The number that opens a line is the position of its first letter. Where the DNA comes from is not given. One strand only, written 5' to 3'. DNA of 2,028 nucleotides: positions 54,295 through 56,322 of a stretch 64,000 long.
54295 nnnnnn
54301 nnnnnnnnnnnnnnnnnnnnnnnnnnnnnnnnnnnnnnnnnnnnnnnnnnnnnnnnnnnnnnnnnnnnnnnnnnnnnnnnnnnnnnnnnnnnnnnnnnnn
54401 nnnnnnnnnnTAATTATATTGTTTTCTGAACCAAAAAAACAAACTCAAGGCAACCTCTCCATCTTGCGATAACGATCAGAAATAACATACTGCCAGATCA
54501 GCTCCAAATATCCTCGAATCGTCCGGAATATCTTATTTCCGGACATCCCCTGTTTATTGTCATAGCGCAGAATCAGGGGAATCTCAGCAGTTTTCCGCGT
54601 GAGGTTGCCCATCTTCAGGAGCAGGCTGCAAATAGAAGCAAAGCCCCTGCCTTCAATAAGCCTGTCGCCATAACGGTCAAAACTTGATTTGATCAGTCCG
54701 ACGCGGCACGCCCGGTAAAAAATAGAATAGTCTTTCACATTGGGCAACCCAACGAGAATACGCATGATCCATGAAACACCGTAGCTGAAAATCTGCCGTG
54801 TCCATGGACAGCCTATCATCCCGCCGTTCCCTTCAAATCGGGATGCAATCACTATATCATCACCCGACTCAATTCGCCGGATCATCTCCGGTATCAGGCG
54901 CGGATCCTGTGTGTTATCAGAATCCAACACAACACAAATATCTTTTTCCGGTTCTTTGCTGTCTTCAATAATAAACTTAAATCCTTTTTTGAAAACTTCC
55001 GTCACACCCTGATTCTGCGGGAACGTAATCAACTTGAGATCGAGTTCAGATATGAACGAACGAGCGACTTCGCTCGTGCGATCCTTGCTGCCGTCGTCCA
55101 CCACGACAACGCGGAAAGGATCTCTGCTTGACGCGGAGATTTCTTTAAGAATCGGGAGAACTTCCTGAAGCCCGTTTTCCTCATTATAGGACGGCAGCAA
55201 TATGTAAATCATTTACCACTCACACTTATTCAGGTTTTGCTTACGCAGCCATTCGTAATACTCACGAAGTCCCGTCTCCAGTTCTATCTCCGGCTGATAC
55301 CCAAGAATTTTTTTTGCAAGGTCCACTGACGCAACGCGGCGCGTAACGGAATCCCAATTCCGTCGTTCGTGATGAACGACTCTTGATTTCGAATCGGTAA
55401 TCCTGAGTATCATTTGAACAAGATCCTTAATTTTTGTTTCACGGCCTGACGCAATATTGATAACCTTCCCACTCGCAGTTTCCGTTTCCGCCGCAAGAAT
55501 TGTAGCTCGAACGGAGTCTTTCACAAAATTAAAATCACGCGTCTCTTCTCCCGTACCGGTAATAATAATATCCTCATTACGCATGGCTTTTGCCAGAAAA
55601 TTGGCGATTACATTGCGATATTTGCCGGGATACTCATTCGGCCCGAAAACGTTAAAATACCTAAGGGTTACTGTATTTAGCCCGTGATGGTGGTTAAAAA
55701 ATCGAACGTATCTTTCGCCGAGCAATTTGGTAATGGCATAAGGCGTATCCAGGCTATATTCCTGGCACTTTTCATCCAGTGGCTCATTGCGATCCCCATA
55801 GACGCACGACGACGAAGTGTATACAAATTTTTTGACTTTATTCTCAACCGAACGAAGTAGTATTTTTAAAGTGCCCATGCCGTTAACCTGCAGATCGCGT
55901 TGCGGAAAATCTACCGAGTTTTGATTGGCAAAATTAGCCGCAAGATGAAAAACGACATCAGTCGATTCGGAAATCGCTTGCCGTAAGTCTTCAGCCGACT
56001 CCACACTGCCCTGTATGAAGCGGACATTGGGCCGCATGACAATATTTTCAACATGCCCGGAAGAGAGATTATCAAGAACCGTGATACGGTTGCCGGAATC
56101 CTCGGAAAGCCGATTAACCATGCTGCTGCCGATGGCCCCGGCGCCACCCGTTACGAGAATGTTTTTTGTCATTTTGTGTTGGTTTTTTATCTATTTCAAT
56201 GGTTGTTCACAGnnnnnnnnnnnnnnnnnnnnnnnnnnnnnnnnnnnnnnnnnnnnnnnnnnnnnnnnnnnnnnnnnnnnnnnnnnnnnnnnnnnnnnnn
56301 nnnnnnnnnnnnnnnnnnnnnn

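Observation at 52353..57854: Four-gene lipid-linked glycosylation cassette embedded inside the complex I operon between nuoL and nuoM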

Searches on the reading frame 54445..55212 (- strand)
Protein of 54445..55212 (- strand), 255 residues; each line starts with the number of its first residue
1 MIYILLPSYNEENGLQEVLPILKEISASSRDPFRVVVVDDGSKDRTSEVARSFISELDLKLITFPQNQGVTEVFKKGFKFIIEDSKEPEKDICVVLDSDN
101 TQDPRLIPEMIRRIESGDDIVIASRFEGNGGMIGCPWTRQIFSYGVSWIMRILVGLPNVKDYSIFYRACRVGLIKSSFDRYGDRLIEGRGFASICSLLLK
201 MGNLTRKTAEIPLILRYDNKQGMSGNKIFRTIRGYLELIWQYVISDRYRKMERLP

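Call 3: search_protein_families(library=pfam, proteins=[window:54445-55212:-])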
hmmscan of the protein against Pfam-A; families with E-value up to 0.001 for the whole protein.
window:54445-55212:- (255 aa): 2 families
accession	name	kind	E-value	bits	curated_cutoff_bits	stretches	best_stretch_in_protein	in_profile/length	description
PF00535.33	Glycos_transf_2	-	4.2e-23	82.5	23.3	1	4-175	2-165/168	Glycosyl transferase family 2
PF13641.12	Glyco_tranf_2_3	-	2.9e-06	27.9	27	1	2-114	3-111/230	Glycosyltransferase like family 2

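Call 4: search_protein_families(library=ncbifam, proteins=[window:54445-55212:-])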
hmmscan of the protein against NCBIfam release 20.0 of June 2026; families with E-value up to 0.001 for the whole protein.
window:54445-55212:- (255 aa): 15 families
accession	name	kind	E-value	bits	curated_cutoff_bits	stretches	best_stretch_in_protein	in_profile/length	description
NF047588.1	GlcsyltransPgfSStrep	equivalog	1.3e-12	47.5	500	1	2-126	3-122/308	glycosyltransferase PgfS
TIGR03937.1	PgaC_IcaA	equivalog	1.1e-09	37.8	422.3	1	2-117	47-153/407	poly-beta-1,6-N-acetyl-D-glucosamine synthase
NF058614.1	PPMAGASynPpgS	equivalog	1.4e-09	37.8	370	1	2-142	2-131/226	polyprenyl-phospho-N-acetylgalactosaminyl synthase PpgS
NF041391.1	DPhHxTase_Halo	equivalog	4.1e-09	35.7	375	1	8-174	3-150/213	dolichyl-phosphate hexose transferase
NF007986.1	PRK10714.1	equivalog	4.4e-09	35.8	529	1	3-177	9-172/316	undecaprenyl-phosphate 4-deoxy-4-formamido-L-arabinose transferase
NF041875.1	EPS_EpsD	equivalog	1.5e-07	31.2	370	1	4-132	3-122/325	exopolysaccharide biosynthesis glycosyltransferase EpsD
TIGR04182.1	glyco_TIGR04182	equivalog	3.2e-07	30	325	1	3-127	3-111/293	S-layer glycoprotein N-glycosyltransferase AglJ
TIGR03965.1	mycofact_glyco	equivalog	2e-06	26.9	280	1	4-110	78-175/467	mycofactocin biosynthesis glycosyltransferase MftF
NF010496.0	PRK13915.1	equivalog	4.1e-06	26.1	262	1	2-112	33-140/307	glucosyl-3-phosphoglycerate synthase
TIGR04242.1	nodulat_NodC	equivalog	9.6e-06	24.8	550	1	4-115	52-157/395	chitooligosaccharide synthase NodC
NF038302.1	EPS_HpsE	equivalog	3.3e-05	23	300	1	4-70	5-74/307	hormogonium polysaccharide biosynthesis glycosyltransferase HpsE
TIGR04283.1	glyco_like_mftF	equivalog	3.4e-05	23.5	182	1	4-53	3-49/221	TIGR04283 family arsenosugar biosynthesis glycosyltransferase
NF007482.0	PRK10073.1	equivalog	8.8e-05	21.6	423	1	3-79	9-82/334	glycosyltransferase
NF041394.1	GtaseAglG_Halo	equivalog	0.00059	19.2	440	1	22-126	22-119/304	glucosyl-dolichyl phosphate glucuronosyltransferase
TIGR03469.1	HpnB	hypoth_equivalog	0.001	18.2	379.25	0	2-58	46-100/386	hopene-associated glycosyltransferase HpnB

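Call 24: search_solved_structures(query=window:54445-55212:-, max_evalue=0.001)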
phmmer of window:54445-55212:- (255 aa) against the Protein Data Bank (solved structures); distinct sequences matched with E-value up to 0.001: 9.
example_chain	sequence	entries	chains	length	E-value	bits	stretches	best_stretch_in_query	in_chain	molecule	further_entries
5mlz_A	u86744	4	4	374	1.6e-19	73.5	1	3-241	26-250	Dolichol monophosphate mannose synthase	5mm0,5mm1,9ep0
5ekp_C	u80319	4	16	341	5e-10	42.4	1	3-168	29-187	Uncharacterized glycosyltransferase sll0501 | Glycosyltransferase sll0501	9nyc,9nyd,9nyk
5eke_A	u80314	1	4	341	5e-10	42.4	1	3-168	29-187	Uncharacterized glycosyltransferase sll0501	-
9nye_A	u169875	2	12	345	5.2e-10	42.3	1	3-168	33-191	Glycosyltransferase sll0501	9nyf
9bhc_C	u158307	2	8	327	2.1e-06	30.5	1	3-125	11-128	Undecaprenyl-phosphate 4-deoxy-4-formamido-L-arabinose transferase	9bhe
8vxh_A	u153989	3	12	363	2.6e-06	30.2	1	3-125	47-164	Undecaprenyl-phosphate 4-deoxy-4-formamido-L-arabinose transferase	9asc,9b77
9hwj_A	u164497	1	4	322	1.6e-05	27.6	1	3-170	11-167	Undecaprenyl-phosphate 4-deoxy-4-formamido-L-arabinose transferase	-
5tze_C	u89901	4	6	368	0.00027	23.6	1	4-71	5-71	Glycosyl transferase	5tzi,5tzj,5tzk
5tz8_A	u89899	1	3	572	0.0005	22.7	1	4-71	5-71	Glycosyl transferase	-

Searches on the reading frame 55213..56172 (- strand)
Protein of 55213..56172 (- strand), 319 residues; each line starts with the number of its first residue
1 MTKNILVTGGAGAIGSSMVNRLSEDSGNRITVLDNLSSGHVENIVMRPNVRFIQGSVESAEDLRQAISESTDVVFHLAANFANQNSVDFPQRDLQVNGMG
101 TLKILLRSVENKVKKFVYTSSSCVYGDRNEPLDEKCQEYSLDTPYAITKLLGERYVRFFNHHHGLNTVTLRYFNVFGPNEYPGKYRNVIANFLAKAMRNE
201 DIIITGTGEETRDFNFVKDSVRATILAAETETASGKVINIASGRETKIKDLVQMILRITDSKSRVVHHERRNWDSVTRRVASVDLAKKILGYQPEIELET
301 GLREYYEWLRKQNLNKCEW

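Call 3: search_protein_families(library=pfam, proteins=[window:55213-56172:-])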
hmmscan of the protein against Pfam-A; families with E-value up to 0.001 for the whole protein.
window:55213-56172:- (319 aa): 10 families
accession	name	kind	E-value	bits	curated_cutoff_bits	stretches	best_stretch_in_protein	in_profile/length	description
PF01370.27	Epimerase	-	1.8e-54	185.1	20.9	1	5-241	1-240/240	NAD dependent epimerase/dehydratase family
PF16363.11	GDP_Man_Dehyd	-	6.7e-45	154.4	27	1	6-304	1-331/332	GDP-mannose 4,6 dehydratase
PF01073.25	3Beta_HSD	-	7.9e-25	87.9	22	1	6-230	1-231/280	3-beta hydroxysteroid dehydrogenase/isomerase family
PF02719.21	Polysacc_synt_2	-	2.7e-16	60.1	20.2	1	5-264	1-252/293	Polysaccharide biosynthesis protein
PF13460.12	NAD_binding_10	-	4.1e-12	46.8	27.2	1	9-157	1-132/184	NAD(P)H-binding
PF07993.18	NAD_binding_4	-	2.6e-11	43.6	20.1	1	47-216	60-248/258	Male sterility protein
PF04321.23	RmlD_sub_bind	-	3.6e-11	43.1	27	1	4-202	2-173/287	RmlD substrate binding domain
PF05368.20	NmrA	-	9.1e-06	25.9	27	1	1-87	1-79/298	NmrA-like family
PF03435.24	Sacchrp_dh_NADP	-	0.00026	21.8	25.1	1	10-85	5-83/129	Saccharopine dehydrogenase NADP binding domain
PF00106.31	adh_short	-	0.00082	19.3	26.6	0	3-70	1-71/195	short chain dehydrogenase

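Call 4: search_protein_families(library=ncbifam, proteins=[window:55213-56172:-])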
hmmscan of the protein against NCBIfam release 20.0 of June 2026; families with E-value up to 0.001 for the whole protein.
window:55213-56172:- (319 aa): 36 families (the best 25 are shown)
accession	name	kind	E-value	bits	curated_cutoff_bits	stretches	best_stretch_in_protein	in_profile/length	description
TIGR01181.1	dTDP_gluc_dehyt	equivalog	7.1e-46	156.7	365.1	1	4-312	1-314/321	dTDP-glucose 4,6-dehydratase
TIGR01179.1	galE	equivalog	3.7e-44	150.9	262.3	1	4-313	1-329/332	UDP-glucose 4-epimerase GalE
TIGR04180.1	EDH_00030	hypoth_equivalog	3.9e-42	144.3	475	1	5-296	1-296/297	NAD-dependent 4,6-dehydratase LegB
TIGR02197.1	heptose_epim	equivalog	3.4e-40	138.2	274.6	1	5-311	1-315/316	ADP-glyceromanno-heptose 6-epimerase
NF011728.1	PRK15181.1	equivalog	3.8e-35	121.5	760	1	3-309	16-337/348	Vi polysaccharide biosynthesis UDP-N-acetylglucosaminuronic acid C-4 epimerase TviC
NF047922.1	GDPFucSynFcl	equivalog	1.3e-28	100.4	500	1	3-312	3-304/308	GDP-L-fucose synthase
NF008872.0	PRK11908.1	equivalog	2.6e-23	82.6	294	1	3-313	2-339/349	bifunctional UDP-4-keto-pentose/UDP-xylose synthase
NF007490.0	PRK10084.1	subfamily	4.8e-23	81.7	649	1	4-310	2-335/361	dTDP-glucose 4,6-dehydratase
NF007582.0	PRK10217.1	equivalog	3.2e-22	79.1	698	1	3-308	2-330/355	dTDP-glucose 4,6-dehydratase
NF008360.0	PRK11150.1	equivalog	1.1e-21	77.4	452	1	5-311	2-308/310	ADP-glyceromanno-heptose 6-epimerase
NF042422.1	oxyalk_red_OleD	equivalog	7.1e-21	74.9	580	1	4-261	2-252/329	2-alkyl-3-oxoalkanoate reductase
NF007956.0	PRK10675.1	subfamily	1.5e-17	63.7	394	1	4-257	2-278/338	UDP-glucose 4-epimerase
TIGR03466.1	HpnA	hypoth_equivalog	1.5e-17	63.5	367.65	1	4-271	2-258/327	hopanoid-associated sugar epimerase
NF005998.1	PRK08125.1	equivalog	4.1e-17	61.8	777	1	3-306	316-646/649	bifunctional UDP-4-amino-4-deoxy-L-arabinose formyltransferase/UDP-glucuronic acid oxidase ArnA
NF042423.1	oxyalk_red_Shew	equivalog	2.1e-15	56.7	580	1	3-260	9-258/331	2-alkyl-3-oxoalkanoate reductase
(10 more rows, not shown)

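Call 23: search_solved_structures(query=window:55213-56172:-, max_evalue=1e-20)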
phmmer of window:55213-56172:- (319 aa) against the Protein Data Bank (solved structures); distinct sequences matched with E-value up to 1e-20: 42.
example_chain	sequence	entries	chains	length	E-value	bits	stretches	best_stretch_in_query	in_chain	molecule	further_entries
6pmh_A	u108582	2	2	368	1.7e-81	277.1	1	3-310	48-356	UDP-glucose 4-epimerase related protein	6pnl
4zrm_A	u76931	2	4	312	4.6e-53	183.7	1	3-311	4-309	UDP-glucose 4-epimerase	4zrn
2pzj_A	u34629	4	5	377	5.2e-50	173.7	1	3-313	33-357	Putative nucleotide sugar epimerase/ dehydratase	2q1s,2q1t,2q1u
6dnt_A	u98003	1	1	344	9.6e-49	169.5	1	3-311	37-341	NAD-dependent epimerase/dehydratase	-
8vr2_A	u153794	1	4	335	8.9e-44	153.2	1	3-315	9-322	NAD-dependent epimerase/dehydratase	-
6wjb_A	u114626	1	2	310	1.1e-40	143.1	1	3-275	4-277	NAD-dependent epimerase/dehydratase family protein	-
6wj9_A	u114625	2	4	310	1e-39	139.8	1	3-275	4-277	NAD-dependent epimerase/dehydratase family protein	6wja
7ys8_A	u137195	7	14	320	2e-39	139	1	5-313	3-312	UDP-glucose 4-epimerase | UDP-glucose 4-epimerase along with EC 5.1.3.2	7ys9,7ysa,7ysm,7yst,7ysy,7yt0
1sb8_A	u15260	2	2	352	6.6e-39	137.2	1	5-308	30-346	wbpP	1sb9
10ke_A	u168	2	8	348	2.1e-37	132.3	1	5-309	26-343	Capsular polysaccharide biosynthesis protein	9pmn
6bwl_A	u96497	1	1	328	2.1e-35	125.7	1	4-316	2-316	Pal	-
6zl6_A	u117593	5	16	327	3e-34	121.9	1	4-312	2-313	Epimerase domain-containing protein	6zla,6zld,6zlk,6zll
3ruc_A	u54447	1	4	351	6.8e-34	120.8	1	3-309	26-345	WbgU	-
3ru7_A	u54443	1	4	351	7.3e-34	120.7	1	3-309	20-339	WbgU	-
3ru9_A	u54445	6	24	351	7.7e-34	120.6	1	3-309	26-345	WbgU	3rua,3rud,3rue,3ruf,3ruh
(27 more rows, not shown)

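Call 73: search_solved_structures(query=window:55213-56172:-, max_evalue=1e-48, show_alignments=3)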
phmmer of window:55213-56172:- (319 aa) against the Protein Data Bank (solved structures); distinct sequences matched with E-value up to 1e-48: 4.
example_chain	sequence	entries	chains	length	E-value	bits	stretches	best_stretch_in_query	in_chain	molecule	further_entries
6pmh_A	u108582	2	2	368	1.7e-81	277.1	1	3-310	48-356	UDP-glucose 4-epimerase related protein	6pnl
4zrm_A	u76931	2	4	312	4.6e-53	183.7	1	3-311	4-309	UDP-glucose 4-epimerase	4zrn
2pzj_A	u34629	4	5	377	5.2e-50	173.7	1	3-313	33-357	Putative nucleotide sugar epimerase/ dehydratase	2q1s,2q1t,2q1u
6dnt_A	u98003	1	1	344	9.6e-49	169.5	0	3-311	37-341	NAD-dependent epimerase/dehydratase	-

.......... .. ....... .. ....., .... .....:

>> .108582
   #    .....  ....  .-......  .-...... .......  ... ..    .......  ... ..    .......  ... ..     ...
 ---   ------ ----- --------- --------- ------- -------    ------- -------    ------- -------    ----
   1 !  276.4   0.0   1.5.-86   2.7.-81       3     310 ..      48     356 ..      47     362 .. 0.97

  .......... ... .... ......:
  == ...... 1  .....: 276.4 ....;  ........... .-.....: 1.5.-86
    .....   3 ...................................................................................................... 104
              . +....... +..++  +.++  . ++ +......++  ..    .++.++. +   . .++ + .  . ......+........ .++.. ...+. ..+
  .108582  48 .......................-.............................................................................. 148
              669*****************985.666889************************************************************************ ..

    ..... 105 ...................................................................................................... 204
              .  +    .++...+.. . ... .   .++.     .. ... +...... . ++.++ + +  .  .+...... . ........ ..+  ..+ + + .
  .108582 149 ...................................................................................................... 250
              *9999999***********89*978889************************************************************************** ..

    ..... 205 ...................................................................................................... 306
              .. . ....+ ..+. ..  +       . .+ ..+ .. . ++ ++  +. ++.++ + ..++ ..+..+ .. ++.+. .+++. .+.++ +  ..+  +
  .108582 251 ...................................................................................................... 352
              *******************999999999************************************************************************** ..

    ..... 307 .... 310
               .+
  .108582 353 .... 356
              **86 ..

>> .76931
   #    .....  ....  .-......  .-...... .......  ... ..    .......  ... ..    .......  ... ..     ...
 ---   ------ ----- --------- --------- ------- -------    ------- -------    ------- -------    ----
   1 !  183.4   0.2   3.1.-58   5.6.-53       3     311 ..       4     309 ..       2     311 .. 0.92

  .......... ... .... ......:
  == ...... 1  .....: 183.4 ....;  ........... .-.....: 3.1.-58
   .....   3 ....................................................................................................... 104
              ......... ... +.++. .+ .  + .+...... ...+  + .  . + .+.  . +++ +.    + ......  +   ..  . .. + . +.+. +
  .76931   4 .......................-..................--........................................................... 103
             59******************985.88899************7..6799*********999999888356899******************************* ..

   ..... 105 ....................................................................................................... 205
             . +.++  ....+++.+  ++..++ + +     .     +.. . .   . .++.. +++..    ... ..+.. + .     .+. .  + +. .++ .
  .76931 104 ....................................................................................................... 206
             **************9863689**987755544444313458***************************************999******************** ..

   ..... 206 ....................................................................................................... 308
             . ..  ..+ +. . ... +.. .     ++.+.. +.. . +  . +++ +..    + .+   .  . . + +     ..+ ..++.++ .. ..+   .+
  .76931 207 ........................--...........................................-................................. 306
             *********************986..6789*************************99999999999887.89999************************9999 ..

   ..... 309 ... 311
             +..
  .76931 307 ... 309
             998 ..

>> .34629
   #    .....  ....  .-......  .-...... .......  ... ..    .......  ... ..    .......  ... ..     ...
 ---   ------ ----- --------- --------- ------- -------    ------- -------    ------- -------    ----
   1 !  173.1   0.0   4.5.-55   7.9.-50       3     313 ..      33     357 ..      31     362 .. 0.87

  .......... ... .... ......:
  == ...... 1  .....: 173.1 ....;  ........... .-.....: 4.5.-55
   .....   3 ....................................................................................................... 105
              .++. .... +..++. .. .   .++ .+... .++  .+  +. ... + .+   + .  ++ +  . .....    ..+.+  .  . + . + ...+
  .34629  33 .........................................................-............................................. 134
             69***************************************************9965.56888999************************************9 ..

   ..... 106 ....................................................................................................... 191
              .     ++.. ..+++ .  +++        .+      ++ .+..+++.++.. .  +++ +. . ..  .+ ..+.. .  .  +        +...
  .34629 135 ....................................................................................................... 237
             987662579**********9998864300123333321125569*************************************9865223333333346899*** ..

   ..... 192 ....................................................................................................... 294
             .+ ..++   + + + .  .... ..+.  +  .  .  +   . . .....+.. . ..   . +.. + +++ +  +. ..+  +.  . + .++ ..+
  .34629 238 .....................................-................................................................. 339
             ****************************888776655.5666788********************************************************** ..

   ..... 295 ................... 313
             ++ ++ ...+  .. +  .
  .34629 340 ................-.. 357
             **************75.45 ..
